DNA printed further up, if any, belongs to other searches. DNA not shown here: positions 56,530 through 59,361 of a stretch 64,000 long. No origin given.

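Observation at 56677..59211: mrcB: two in-frame starts and a charge-segregated cytoplasmic tail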

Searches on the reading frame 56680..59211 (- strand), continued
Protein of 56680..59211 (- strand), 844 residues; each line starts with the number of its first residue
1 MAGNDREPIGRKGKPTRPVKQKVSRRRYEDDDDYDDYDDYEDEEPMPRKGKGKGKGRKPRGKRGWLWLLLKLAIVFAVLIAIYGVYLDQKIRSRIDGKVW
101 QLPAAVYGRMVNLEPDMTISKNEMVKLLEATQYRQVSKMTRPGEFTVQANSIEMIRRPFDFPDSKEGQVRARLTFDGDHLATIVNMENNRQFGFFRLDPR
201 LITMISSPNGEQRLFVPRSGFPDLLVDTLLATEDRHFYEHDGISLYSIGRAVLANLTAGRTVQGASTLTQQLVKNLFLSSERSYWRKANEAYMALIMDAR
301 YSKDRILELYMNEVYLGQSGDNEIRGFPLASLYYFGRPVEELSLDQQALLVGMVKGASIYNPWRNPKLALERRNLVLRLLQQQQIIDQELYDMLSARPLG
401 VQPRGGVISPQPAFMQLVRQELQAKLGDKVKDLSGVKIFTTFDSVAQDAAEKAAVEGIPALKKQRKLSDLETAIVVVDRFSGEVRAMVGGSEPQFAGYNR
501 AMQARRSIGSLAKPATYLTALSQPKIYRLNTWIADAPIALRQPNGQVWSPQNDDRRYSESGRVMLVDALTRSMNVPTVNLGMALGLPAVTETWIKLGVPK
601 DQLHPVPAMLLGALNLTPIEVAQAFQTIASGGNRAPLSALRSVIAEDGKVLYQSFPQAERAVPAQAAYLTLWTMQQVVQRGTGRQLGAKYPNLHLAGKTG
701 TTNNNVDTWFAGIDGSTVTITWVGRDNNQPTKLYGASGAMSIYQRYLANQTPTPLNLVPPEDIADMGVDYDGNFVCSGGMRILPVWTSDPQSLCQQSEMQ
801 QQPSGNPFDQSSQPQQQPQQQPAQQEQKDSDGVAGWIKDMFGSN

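Call 27: find_homologous_proteins(query=P0121, max_evalue=1e-50)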
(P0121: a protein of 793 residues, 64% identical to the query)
Query P0121 (793 aa): 7854 proteins with E <= 1e-50 among 8000 candidates; the best 120 are listed.
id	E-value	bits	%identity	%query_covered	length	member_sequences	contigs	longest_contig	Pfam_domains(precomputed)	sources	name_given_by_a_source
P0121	0.0e+0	1808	100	100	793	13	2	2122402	PF14814.12,PF00912.29,PF00905.28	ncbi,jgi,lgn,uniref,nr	ncbi:penicillin-binding protein 1B [Candidatus Williamhamiltonella defendens]|uniref:Penicillin-bind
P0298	0.0e+0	1400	78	99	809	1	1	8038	PF14814.12,PF17757.7,PF00912.29,PF00905.28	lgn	-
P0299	0.0e+0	1235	69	99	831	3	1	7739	PF14814.12,PF17757.7,PF00912.29,PF14812.12,PF00905.28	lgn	-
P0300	0.0e+0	1228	72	94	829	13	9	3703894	PF14814.12,PF00912.29,PF14812.12,PF00905.28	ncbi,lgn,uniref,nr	ncbi:bifunctional glycosyl transferase/transpeptidase [Yersinia ruckeri]|uniref:bifunctional glycosy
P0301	0.0e+0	1223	70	97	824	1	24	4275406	PF14814.12,PF00912.29,PF14812.12,PF00905.28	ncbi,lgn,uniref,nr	ncbi:bifunctional glycosyl transferase/transpeptidase [Yersinia entomophaga]|uniref:Penicillin-bindi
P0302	0.0e+0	1223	71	95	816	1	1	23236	PF14814.12,PF00912.29,PF14812.12,PF00905.28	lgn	-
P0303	0.0e+0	1222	70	97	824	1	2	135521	PF14814.12,PF00912.29,PF14812.12,PF00905.28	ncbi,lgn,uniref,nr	ncbi:bifunctional glycosyl transferase/transpeptidase [Yersinia nurmii]|uniref:Penicillin-binding pr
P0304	0.0e+0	1219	70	97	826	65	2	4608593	PF14814.12,PF17757.7,PF00912.29,PF14812.12,PF00905.28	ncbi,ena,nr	ncbi:penicillin-binding protein 1b [Yersinia pseudotuberculosis]|nr:penicillin-binding protein 1B [Y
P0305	0.0e+0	1217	70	96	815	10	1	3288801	PF14814.12,PF00912.29,PF14812.12,PF00905.28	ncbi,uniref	ncbi:bifunctional glycosyl transferase/transpeptidase [Candidatus Regiella endosymbiont of Tuberolac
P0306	0.0e+0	1215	70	96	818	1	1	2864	PF14814.12,PF17757.7,PF00912.29,PF14812.12,PF00905.28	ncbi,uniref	ncbi:bifunctional glycosyl transferase/transpeptidase, partial [Yersinia pestis]|uniref:bifunctional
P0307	0.0e+0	1212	72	94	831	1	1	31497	PF14814.12,PF00912.29,PF14812.12,PF00905.28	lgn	-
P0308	0.0e+0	1211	71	95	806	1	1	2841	PF14814.12,PF17757.7,PF00912.29,PF14812.12,PF00905.28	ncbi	ncbi:bifunctional glycosyl transferase/transpeptidase, partial [Yersinia pestis]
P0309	0.0e+0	1209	69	97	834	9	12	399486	PF14814.12,PF17757.7,PF00912.29,PF14812.12,PF00905.28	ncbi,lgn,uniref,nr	ncbi:bifunctional glycosyl transferase/transpeptidase [Yersinia rohdei]|uniref:Penicillin-binding pr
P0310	0.0e+0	1209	71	94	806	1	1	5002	PF14814.12,PF17757.7,PF00912.29,PF14812.12,PF00905.28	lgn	-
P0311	0.0e+0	1206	70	95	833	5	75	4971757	PF14814.12,PF00912.29,PF14812.12,PF00905.28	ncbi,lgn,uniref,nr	ncbi:penicillin-binding protein 1B [Prodigiosinella confusarubida]|uniref:Penicillin-binding protein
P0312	0.0e+0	1205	69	97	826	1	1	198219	PF14814.12,PF17757.7,PF00912.29,PF14812.12,PF00905.28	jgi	jgi:penicillin-binding protein 1B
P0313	0.0e+0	1205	70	94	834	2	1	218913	PF14814.12,PF17757.7,PF00912.29,PF14812.12,PF00905.28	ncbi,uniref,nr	ncbi:penicillin-binding protein 1b [Yersinia enterocolitica]|uniref:bifunctional glycosyl transferas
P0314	0.0e+0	1201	70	95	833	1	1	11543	PF14814.12,PF17757.7,PF00912.29,PF14812.12,PF00905.28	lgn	-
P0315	0.0e+0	1201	65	100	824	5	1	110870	PF14814.12,PF17757.7,PF00912.29,PF14812.12,PF00905.28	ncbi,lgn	ncbi:MAG: bifunctional glycosyl transferase/transpeptidase [Yersinia sp. (in: enterobacteria)]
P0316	0.0e+0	1200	68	97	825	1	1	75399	PF14814.12,PF00912.29,PF14812.12,PF00905.28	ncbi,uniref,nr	ncbi:bifunctional glycosyl transferase/transpeptidase [Affinibrenneria salicis]|uniref:Penicillin-bi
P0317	0.0e+0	1200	71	93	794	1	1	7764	PF14814.12,PF17757.7,PF00912.29,PF14812.12,PF00905.28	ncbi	ncbi:penicillin-binding protein 1B, partial [Yersinia pestis PY-01]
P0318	0.0e+0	1199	68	97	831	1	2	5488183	PF14814.12,PF00912.29,PF14812.12,PF00905.28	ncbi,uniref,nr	ncbi:bifunctional glycosyl transferase/transpeptidase [Chania multitudinisentens RB-25]|uniref:Penic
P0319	0.0e+0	1199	70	95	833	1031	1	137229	PF14814.12,PF00912.29,PF14812.12,PF00905.28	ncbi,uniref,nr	ncbi:bifunctional glycosyl transferase/transpeptidase [Serratia fonticola]|uniref:bifunctional glyco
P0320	0.0e+0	1198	69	93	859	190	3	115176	PF14814.12,PF17757.7,PF00912.29,PF14812.12,PF00905.28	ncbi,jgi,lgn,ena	-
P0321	0.0e+0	1197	68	97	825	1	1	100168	PF14814.12,PF17757.7,PF00912.29,PF14812.12,PF00905.28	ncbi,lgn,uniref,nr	ncbi:bifunctional glycosyl transferase/transpeptidase [Candidatus Symbiopectobacterium sp. NZEC151]|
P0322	0.0e+0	1197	68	97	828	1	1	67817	PF14814.12,PF17757.7,PF00912.29,PF14812.12,PF00905.28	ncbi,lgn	-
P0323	0.0e+0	1197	68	97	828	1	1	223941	PF14814.12,PF17757.7,PF00912.29,PF14812.12,PF00905.28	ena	-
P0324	0.0e+0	1197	68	97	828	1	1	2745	PF14814.12,PF17757.7,PF00912.29,PF14812.12,PF00905.28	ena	-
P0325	0.0e+0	1197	68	97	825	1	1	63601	PF14814.12,PF17757.7,PF00912.29,PF14812.12,PF00905.28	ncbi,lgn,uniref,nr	ncbi:bifunctional glycosyl transferase/transpeptidase [Candidatus Symbiopectobacterium sp. NZEC135]|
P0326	0.0e+0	1197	68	97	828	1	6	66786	PF14814.12,PF17757.7,PF00912.29,PF14812.12,PF00905.28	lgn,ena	-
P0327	0.0e+0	1196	68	97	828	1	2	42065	PF14814.12,PF17757.7,PF00912.29,PF14812.12,PF00905.28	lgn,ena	-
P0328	0.0e+0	1196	68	97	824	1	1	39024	PF14814.12,PF00912.29,PF14812.12,PF00905.28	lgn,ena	-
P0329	0.0e+0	1196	69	95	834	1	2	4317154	PF14814.12,PF00912.29,PF14812.12,PF00905.28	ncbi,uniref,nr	ncbi:bifunctional glycosyl transferase/transpeptidase [Dickeya poaceiphila]|uniref:Penicillin-bindin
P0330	0.0e+0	1196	69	97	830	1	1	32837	PF14814.12,PF17757.7,PF00912.29,PF14812.12,PF00905.28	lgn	-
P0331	0.0e+0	1195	70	93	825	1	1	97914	PF14814.12,PF17757.7,PF00912.29,PF14812.12,PF00905.28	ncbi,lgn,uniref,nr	ncbi:bifunctional glycosyl transferase/transpeptidase [Candidatus Symbiopectobacterium sp. NZEC127]|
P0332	0.0e+0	1195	68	97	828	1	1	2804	PF14814.12,PF17757.7,PF00912.29,PF14812.12,PF00905.28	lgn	-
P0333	0.0e+0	1195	67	97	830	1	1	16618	PF14814.12,PF17757.7,PF00912.29,PF14812.12,PF00905.28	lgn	-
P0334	0.0e+0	1195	69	93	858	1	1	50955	PF14814.12,PF17757.7,PF00912.29,PF14812.12,PF00905.28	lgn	-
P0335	0.0e+0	1194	69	95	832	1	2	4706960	PF14814.12,PF00912.29,PF14812.12,PF00905.28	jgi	jgi:penicillin-binding protein 1B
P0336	0.0e+0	1193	67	97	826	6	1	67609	PF14814.12,PF17757.7,PF00912.29,PF14812.12,PF00905.28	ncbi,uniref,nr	ncbi:bifunctional glycosyl transferase/transpeptidase [Pectobacterium carotovorum]|uniref:bifunction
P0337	0.0e+0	1193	68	95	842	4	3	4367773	PF14814.12,PF00912.29,PF14812.12,PF00905.28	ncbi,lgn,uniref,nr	ncbi:bifunctional glycosyl transferase/transpeptidase [Dickeya lacustris]|uniref:Penicillin-binding 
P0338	0.0e+0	1193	68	97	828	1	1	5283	PF14814.12,PF17757.7,PF00912.29,PF14812.12,PF00905.28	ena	-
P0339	0.0e+0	1192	68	97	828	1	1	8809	PF14814.12,PF17757.7,PF00912.29,PF14812.12,PF00905.28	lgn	-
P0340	0.0e+0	1192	68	96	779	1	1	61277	PF14814.12,PF00912.29,PF00905.28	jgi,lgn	-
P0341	0.0e+0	1191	69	94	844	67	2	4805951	PF14814.12,PF00912.29,PF14812.12,PF00905.28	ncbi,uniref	ncbi:bifunctional glycosyl transferase/transpeptidase [Dickeya ananatis]|uniref:bifunctional glycosy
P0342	0.0e+0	1191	69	94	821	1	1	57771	PF14814.12,PF17757.7,PF00912.29,PF14812.12,PF00905.28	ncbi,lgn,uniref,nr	ncbi:penicillin-binding protein 1B [Candidatus Symbiopectobacterium sp. 'North America']|uniref:bifu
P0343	0.0e+0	1191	67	97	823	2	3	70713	PF14814.12,PF17757.7,PF00912.29,PF14812.12,PF00905.28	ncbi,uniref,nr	ncbi:bifunctional glycosyl transferase/transpeptidase [Samsonia erythrinae]|uniref:Penicillin-bindin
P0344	0.0e+0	1190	69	94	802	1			PF14814.12,PF17757.7,PF00912.29,PF14812.12,PF00905.28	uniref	uniref:Penicillin-binding protein 1B n=1 Tax=Bracon brevicornis TaxID=1563983 RepID=A0A6V7KC12_9HYME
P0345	0.0e+0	1190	70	93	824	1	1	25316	PF14814.12,PF17757.7,PF00912.29,PF14812.12,PF00905.28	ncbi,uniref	ncbi:bifunctional glycosyl transferase/transpeptidase [Symbiopectobacterium sp.]|uniref:bifunctional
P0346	0.0e+0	1190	70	93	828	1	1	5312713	PF14814.12,PF17757.7,PF00912.29,PF14812.12,PF00905.28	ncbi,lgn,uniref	ncbi:bifunctional glycosyl transferase/transpeptidase [Symbiopectobacterium purcellii]|uniref:bifunc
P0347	0.0e+0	1190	69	93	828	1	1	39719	PF14814.12,PF17757.7,PF00912.29,PF14812.12,PF00905.28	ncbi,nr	ncbi:MAG: bifunctional glycosyl transferase/transpeptidase [Candidatus Symbiopectobacterium sp. Dall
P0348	0.0e+0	1189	70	93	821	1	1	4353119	PF14814.12,PF17757.7,PF00912.29,PF14812.12,PF00905.28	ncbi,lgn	ncbi:bifunctional glycosyl transferase/transpeptidase [Symbiopectobacterium sp. Eva_TO]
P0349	0.0e+0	1188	69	93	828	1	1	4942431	PF14814.12,PF17757.7,PF00912.29,PF14812.12,PF00905.28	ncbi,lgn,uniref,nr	ncbi:bifunctional glycosyl transferase/transpeptidase [Symbiopectobacterium purcellii]|uniref:Penici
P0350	0.0e+0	1187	69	93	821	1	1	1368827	PF14814.12,PF17757.7,PF00912.29,PF14812.12,PF00905.28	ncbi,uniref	ncbi:bifunctional glycosyl transferase/transpeptidase [Symbiopectobacterium sp. RP]|uniref:bifunctio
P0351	0.0e+0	1187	68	94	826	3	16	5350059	PF14814.12,PF17757.7,PF00912.29,PF14812.12,PF00905.28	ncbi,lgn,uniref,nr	ncbi:bifunctional glycosyl transferase/transpeptidase [Brenneria goodwinii]|uniref:Penicillin-bindin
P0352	0.0e+0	1187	68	97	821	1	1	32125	PF14814.12,PF17757.7,PF00912.29,PF14812.12,PF00905.28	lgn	-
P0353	0.0e+0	1186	72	91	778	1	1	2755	PF14814.12,PF17757.7,PF00912.29,PF14812.12,PF00905.28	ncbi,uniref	ncbi:penicillin-binding protein 1B, partial [Yersinia pestis PY-59]|uniref:bifunctional glycosyl tra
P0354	0.0e+0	1186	67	97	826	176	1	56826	PF14814.12,PF17757.7,PF00912.29,PF14812.12,PF00905.28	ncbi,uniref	ncbi:bifunctional glycosyl transferase/transpeptidase [Pectobacterium carotovorum]|uniref:bifunction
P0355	0.0e+0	1186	67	97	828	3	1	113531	PF14814.12,PF17757.7,PF00912.29,PF14812.12,PF00905.28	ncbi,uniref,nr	ncbi:bifunctional glycosyl transferase/transpeptidase [Brenneria sp. g21c3]|uniref:bifunctional glyc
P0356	0.0e+0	1186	66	97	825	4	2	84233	PF14814.12,PF17757.7,PF00912.29,PF14812.12,PF00905.28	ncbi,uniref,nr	ncbi:bifunctional glycosyl transferase/transpeptidase [Brenneria tiliae]|uniref:bifunctional glycosy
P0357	0.0e+0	1186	70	93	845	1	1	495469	PF14814.12,PF00912.29,PF14812.12,PF00905.28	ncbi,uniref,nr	ncbi:bifunctional glycosyl transferase/transpeptidase [Martelella alba]|uniref:Penicillin-binding pr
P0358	0.0e+0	1186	69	94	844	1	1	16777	PF14814.12,PF00912.29,PF14812.12,PF00905.28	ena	-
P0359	0.0e+0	1186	70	91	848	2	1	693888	PF14814.12,PF00912.29,PF14812.12,PF00905.28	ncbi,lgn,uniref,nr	ncbi:bifunctional glycosyl transferase/transpeptidase [Biostraticola tofi]|uniref:Penicillin-binding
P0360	0.0e+0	1185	69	94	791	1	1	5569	PF14814.12,PF00912.29,PF00905.28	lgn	-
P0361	0.0e+0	1185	69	92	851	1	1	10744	PF14814.12,PF00912.29,PF14812.12,PF00905.28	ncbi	-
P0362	0.0e+0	1185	69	93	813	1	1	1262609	PF14814.12,PF17757.7,PF00912.29,PF14812.12,PF00905.28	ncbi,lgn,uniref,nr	ncbi:bifunctional glycosyl transferase/transpeptidase [Candidatus Symbiopectobacterium endolongispin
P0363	0.0e+0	1184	69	95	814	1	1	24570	PF14814.12,PF17757.7,PF00912.29,PF14812.12,PF00905.28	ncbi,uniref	ncbi:bifunctional glycosyl transferase/transpeptidase [Pectobacterium cacticida]|uniref:bifunctional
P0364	0.0e+0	1184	68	97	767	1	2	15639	PF14814.12,PF17757.7,PF00912.29,PF00905.28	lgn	-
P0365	0.0e+0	1184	69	95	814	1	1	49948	PF14814.12,PF17757.7,PF00912.29,PF14812.12,PF00905.28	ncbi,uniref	ncbi:bifunctional glycosyl transferase/transpeptidase [Pectobacterium cacticida]|uniref:bifunctional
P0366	0.0e+0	1184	66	97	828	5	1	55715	PF14814.12,PF17757.7,PF00912.29,PF14812.12,PF00905.28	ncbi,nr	ncbi:bifunctional glycosyl transferase/transpeptidase [Brenneria sp. 4F2]|nr:bifunctional glycosyl t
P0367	0.0e+0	1183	68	94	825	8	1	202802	PF14814.12,PF17757.7,PF00912.29,PF14812.12,PF00905.28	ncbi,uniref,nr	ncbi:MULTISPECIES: bifunctional glycosyl transferase/transpeptidase [unclassified Brenneria]|uniref:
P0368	0.0e+0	1183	67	95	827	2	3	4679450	PF14814.12,PF00912.29,PF14812.12,PF00905.28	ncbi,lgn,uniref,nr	ncbi:bifunctional glycosyl transferase/transpeptidase [Musicola paradisiaca]|uniref:Penicillin-bindi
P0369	0.0e+0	1183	69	95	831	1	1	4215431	PF14814.12,PF00912.29,PF14812.12,PF00905.28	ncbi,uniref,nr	ncbi:bifunctional glycosyl transferase/transpeptidase [Serratia sp. UGAL515B_01]|uniref:bifunctional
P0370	0.0e+0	1182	68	94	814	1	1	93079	PF14814.12,PF17757.7,PF00912.29,PF14812.12,PF00905.28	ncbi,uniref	ncbi:bifunctional glycosyl transferase/transpeptidase [Pectobacterium cacticida]|uniref:bifunctional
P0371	0.0e+0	1182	69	94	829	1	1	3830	PF14814.12,PF17757.7,PF00912.29,PF14812.12,PF00905.28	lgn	-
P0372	0.0e+0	1182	67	96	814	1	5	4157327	PF14814.12,PF17757.7,PF00912.29,PF14812.12,PF00905.28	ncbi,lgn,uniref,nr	ncbi:bifunctional glycosyl transferase/transpeptidase [Pectobacterium cacticida]|uniref:Penicillin-b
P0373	0.0e+0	1182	69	93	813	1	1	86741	PF14814.12,PF17757.7,PF00912.29,PF14812.12,PF00905.28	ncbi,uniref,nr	ncbi:bifunctional glycosyl transferase/transpeptidase [Candidatus Symbiopectobacterium sp. PLON1]|un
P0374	0.0e+0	1181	69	93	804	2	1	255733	PF14814.12,PF17757.7,PF00912.29,PF14812.12,PF00905.28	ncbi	ncbi:MAG: bifunctional glycosyl transferase/transpeptidase [Symbiopectobacterium sp.]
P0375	0.0e+0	1181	67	97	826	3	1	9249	PF14814.12,PF17757.7,PF00912.29,PF14812.12,PF00905.28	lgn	-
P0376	0.0e+0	1180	69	94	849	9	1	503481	PF14814.12,PF00912.29,PF14812.12,PF00905.28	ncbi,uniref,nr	ncbi:bifunctional glycosyl transferase/transpeptidase [Acerihabitans arboris]|uniref:Penicillin-bind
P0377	0.0e+0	1179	69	93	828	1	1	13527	PF14814.12,PF17757.7,PF00912.29,PF14812.12,PF00905.28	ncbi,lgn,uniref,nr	ncbi:bifunctional glycosyl transferase/transpeptidase [Candidatus Symbiopectobacterium sp.]|uniref:b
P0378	0.0e+0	1178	67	97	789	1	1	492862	PF14814.12,PF17757.7,PF00912.29,PF14812.12,PF00905.28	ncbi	ncbi:MAG: bifunctional glycosyl transferase/transpeptidase, partial [Candidatus Malihini olakiniferu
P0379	0.0e+0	1178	68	96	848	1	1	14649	PF14814.12,PF00912.29,PF14812.12,PF00905.28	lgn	-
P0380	0.0e+0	1176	68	97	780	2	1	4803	PF14814.12,PF00912.29,PF00905.28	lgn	-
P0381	0.0e+0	1176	70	90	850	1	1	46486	PF14814.12,PF00912.29,PF14812.12,PF00905.28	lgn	-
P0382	0.0e+0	1176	69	93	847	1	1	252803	PF14814.12,PF00912.29,PF14812.12,PF00905.28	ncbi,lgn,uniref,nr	ncbi:bifunctional glycosyl transferase/transpeptidase [Sodalis sp. dw_96]|uniref:bifunctional glycos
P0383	0.0e+0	1175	69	94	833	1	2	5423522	PF14814.12,PF00912.29,PF14812.12,PF00905.28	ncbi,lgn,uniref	ncbi:bifunctional glycosyl transferase/transpeptidase [Serratia aquatilis]|uniref:Penicillin-binding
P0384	0.0e+0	1175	70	91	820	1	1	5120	PF14814.12,PF00912.29,PF14812.12,PF00905.28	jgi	-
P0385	0.0e+0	1175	67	97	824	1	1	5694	PF14814.12,PF17757.7,PF00912.29,PF14812.12,PF00905.28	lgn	-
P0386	0.0e+0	1174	70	91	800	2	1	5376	PF14814.12,PF00912.29,PF14812.12,PF00905.28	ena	-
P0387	0.0e+0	1174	66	97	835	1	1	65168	PF14814.12,PF17757.7,PF00912.29,PF14812.12,PF00905.28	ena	-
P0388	0.0e+0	1173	68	96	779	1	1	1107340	PF14814.12,PF00912.29,PF00905.28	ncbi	-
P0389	0.0e+0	1173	68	94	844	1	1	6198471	PF14814.12,PF00912.29,PF14812.12,PF00905.28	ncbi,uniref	ncbi:bifunctional glycosyl transferase/transpeptidase [Sodalis sp. RH15]|uniref:bifunctional glycosy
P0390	0.0e+0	1173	69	93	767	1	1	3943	PF14814.12,PF17757.7,PF00912.29,PF00905.28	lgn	-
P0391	0.0e+0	1172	69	91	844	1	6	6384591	PF14814.12,PF00912.29,PF14812.12,PF00905.28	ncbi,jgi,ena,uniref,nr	ncbi:bifunctional glycosyl transferase/transpeptidase [Sodalis ligni]|jgi:penicillin-binding protein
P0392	0.0e+0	1172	69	91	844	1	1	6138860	PF14814.12,PF00912.29,PF14812.12,PF00905.28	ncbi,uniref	ncbi:bifunctional glycosyl transferase/transpeptidase [Sodalis sp. RH16]|uniref:bifunctional glycosy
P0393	0.0e+0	1170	69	91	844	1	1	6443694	PF14814.12,PF00912.29,PF14812.12,PF00905.28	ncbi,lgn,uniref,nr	ncbi:bifunctional glycosyl transferase/transpeptidase [Sodalis ligni]|uniref:bifunctional glycosyl t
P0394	0.0e+0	1170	66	98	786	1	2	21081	PF14814.12,PF00912.29,PF00905.28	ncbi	-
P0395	0.0e+0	1170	69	92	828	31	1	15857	PF14814.12,PF00912.29,PF14812.12,PF00905.28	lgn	-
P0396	0.0e+0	1170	67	95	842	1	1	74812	PF14814.12,PF00912.29,PF14812.12,PF00905.28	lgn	-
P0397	0.0e+0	1168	67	97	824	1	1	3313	PF14814.12,PF00912.29,PF14812.12,PF00905.28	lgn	-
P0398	0.0e+0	1167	69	94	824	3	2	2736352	PF14814.12,PF00912.29,PF14812.12,PF00905.28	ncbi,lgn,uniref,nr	ncbi:fused glycosyl transferase and transpeptidase [Serratia symbiotica str. Tucson]|uniref:Penicill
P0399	0.0e+0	1164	70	91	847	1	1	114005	PF14814.12,PF00912.29,PF14812.12,PF00905.28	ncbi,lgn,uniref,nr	ncbi:bifunctional glycosyl transferase/transpeptidase [Acerihabitans sp. TG2]|uniref:bifunctional gl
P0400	0.0e+0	1164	68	95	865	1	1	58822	PF14814.12,PF00912.29,PF14812.12,PF00905.28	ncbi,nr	ncbi:bifunctional glycosyl transferase/transpeptidase [Serratia sp. S1B]|nr:bifunctional glycosyl tr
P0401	0.0e+0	1163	67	95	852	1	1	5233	PF14814.12,PF00912.29,PF14812.12,PF00905.28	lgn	-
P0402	0.0e+0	1157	68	93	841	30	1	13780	PF14814.12,PF17757.7,PF00912.29,PF14812.12,PF00905.28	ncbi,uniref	ncbi:bifunctional glycosyl transferase/transpeptidase [Sodalis sp. (in: enterobacteria)]|uniref:bifu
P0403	0.0e+0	1155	69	91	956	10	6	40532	PF14814.12,PF00912.29,PF14812.12,PF00905.28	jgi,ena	jgi:penicillin-binding protein 1B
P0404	0.0e+0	1153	68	94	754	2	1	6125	PF14814.12,PF00912.29,PF00905.28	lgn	-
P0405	0.0e+0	1152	68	97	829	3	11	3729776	PF14814.12,PF00912.29,PF14812.12,PF00905.28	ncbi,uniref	ncbi:bifunctional glycosyl transferase/transpeptidase [Edwardsiella tarda]|uniref:bifunctional glyco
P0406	0.0e+0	1151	63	98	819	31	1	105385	PF14814.12,PF17757.7,PF00912.29,PF14812.12,PF00905.28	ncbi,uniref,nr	ncbi:bifunctional glycosyl transferase/transpeptidase [Photorhabdus bodei]|uniref:Penicillin-binding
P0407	0.0e+0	1150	69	94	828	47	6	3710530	PF14814.12,PF00912.29,PF14812.12,PF00905.28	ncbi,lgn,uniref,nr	ncbi:bifunctional glycosyl transferase/transpeptidase [Edwardsiella tarda]|uniref:bifunctional glyco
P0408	0.0e+0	1149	69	94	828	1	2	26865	PF14814.12,PF00912.29,PF14812.12,PF00905.28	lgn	-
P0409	0.0e+0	1149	65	99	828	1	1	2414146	PF14814.12,PF00912.29,PF14812.12,PF00905.28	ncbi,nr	ncbi:Penicillin-binding protein 1B [Serratia symbiotica]|nr:Penicillin-binding protein 1B [Serratia 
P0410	0.0e+0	1148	66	95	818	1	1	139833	PF14814.12,PF17757.7,PF00912.29,PF14812.12,PF00905.28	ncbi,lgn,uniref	ncbi:bifunctional glycosyl transferase/transpeptidase [Photorhabdus sp. P32]|uniref:bifunctional gly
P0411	0.0e+0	1145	68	94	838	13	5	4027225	PF14814.12,PF00912.29,PF14812.12,PF00905.28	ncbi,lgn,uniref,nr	ncbi:bifunctional glycosyl transferase/transpeptidase [Erwinia pyrifoliae]|uniref:bifunctional glyco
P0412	0.0e+0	1144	68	94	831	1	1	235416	PF14814.12,PF00912.29,PF14812.12,PF00905.28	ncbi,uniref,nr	ncbi:bifunctional glycosyl transferase/transpeptidase [Erwinia piriflorinigrans]|uniref:Penicillin-b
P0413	0.0e+0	1144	63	98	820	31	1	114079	PF14814.12,PF17757.7,PF00912.29,PF14812.12,PF00905.28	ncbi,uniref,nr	ncbi:Penicillin-binding protein 1B [Photorhabdus australis subsp. thailandensis]|uniref:Penicillin-b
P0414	0.0e+0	1142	67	97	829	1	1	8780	PF14814.12,PF00912.29,PF14812.12,PF00905.28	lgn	-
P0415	0.0e+0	1141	67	94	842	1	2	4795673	PF14814.12,PF00912.29,PF14812.12,PF00905.28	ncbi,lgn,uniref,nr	ncbi:penicillin-binding protein 1B [Erwinia persicina]|uniref:bifunctional glycosyl transferase/tran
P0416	0.0e+0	1141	67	94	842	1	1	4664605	PF14814.12,PF17757.7,PF00912.29,PF14812.12,PF00905.28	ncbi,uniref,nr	ncbi:bifunctional glycosyl transferase/transpeptidase [Erwinia persicina]|uniref:bifunctional glycos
